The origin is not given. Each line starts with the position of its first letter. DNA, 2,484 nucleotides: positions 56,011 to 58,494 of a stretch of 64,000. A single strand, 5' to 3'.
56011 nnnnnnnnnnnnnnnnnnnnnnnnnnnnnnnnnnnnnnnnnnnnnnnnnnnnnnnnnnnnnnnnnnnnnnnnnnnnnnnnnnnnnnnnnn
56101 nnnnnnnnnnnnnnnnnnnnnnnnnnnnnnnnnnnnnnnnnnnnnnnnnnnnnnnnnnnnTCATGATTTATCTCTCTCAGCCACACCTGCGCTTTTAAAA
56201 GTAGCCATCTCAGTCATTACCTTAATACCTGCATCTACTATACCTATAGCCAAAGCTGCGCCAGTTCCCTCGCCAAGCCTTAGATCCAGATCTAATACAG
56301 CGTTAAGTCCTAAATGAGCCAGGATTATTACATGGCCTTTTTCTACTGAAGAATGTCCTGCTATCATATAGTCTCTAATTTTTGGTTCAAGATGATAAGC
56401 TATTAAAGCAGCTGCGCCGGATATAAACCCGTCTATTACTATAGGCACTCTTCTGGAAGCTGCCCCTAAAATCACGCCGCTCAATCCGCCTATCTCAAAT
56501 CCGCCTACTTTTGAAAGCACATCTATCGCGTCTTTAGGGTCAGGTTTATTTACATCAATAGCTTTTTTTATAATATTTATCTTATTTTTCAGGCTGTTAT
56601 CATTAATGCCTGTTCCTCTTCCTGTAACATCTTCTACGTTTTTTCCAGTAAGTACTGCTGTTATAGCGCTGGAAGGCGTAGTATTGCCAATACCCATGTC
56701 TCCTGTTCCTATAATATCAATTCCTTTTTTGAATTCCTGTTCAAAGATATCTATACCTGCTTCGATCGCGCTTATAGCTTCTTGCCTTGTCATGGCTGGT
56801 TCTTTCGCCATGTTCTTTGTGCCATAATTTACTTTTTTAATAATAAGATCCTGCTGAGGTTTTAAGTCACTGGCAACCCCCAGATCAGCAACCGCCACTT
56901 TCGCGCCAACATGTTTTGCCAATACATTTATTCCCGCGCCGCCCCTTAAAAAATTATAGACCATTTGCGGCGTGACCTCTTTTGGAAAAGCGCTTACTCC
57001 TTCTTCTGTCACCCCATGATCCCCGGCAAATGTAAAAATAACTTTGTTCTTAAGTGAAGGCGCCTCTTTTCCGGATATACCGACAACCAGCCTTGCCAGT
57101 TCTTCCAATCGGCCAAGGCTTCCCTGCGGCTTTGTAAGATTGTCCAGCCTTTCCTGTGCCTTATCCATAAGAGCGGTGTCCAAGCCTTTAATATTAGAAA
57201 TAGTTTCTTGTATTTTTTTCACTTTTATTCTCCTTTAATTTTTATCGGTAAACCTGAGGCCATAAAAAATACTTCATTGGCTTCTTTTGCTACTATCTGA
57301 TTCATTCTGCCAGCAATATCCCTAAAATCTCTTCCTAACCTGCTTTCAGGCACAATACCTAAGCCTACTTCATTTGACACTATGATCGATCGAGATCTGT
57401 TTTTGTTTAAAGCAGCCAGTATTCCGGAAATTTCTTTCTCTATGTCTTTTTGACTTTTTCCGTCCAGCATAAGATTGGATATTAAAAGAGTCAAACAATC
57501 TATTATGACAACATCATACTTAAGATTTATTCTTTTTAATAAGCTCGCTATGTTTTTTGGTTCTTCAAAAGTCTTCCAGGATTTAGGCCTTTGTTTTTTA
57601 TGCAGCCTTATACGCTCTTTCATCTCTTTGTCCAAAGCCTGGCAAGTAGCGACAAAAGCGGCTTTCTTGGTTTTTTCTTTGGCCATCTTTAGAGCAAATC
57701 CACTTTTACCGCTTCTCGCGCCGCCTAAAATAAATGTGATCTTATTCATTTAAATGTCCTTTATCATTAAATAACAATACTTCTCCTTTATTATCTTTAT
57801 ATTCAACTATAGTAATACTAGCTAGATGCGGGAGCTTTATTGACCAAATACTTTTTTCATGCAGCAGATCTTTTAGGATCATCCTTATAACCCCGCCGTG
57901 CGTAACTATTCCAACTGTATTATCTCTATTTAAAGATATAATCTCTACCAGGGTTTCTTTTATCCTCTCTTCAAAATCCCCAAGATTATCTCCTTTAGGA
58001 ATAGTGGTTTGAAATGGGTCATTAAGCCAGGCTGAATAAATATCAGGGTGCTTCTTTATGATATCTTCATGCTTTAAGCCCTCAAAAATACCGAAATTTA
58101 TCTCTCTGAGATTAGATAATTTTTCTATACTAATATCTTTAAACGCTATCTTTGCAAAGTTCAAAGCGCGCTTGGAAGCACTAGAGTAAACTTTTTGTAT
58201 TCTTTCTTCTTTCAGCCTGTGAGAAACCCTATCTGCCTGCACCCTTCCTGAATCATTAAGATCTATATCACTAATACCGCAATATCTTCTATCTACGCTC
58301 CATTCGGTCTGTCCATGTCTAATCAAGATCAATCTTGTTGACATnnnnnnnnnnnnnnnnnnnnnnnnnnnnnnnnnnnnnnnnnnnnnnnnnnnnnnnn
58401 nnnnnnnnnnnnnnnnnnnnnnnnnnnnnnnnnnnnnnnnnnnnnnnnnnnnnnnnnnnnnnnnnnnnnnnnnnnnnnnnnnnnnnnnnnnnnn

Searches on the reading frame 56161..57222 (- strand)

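Call 76: search_protein_families(library=pfam, max_evalue=0.00001, proteins=[window:56161-57222:-])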
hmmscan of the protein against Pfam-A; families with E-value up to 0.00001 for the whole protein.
window:56161-57222:- (353 aa): 1 family
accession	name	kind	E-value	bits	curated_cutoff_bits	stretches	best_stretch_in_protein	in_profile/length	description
PF02277.22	DBI_PRT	-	9.6e-142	472.5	22.6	1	11-347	1-329/329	Phosphoribosyltransferase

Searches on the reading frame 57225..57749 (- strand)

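Call 76: search_protein_families(library=pfam, max_evalue=0.00001, proteins=[window:57225-57749:-])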
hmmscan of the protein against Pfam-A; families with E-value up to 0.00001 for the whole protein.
window:57225-57749:- (174 aa): 1 family
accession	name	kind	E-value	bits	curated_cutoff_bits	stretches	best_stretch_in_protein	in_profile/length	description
PF02283.22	CobU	-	9.9e-62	207.9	27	1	5-171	1-168/168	Cobinamide kinase / cobinamide phosphate guanyltransferase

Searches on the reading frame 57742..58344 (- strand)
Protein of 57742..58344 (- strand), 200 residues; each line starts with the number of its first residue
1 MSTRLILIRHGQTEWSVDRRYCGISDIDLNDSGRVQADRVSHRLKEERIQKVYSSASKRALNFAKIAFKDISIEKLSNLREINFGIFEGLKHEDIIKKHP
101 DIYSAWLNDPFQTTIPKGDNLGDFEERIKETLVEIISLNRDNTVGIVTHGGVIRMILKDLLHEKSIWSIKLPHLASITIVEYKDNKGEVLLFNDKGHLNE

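Call 76: search_protein_families(library=pfam, max_evalue=0.00001, proteins=[window:57742-58344:-])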
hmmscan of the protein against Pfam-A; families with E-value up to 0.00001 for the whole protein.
window:57742-58344:- (200 aa): 1 family
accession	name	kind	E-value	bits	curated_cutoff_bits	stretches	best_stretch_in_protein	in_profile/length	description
PF00300.27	His_Phos_1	-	2.2e-54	184.5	21.7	1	5-194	1-193/194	Histidine phosphatase superfamily (branch 1)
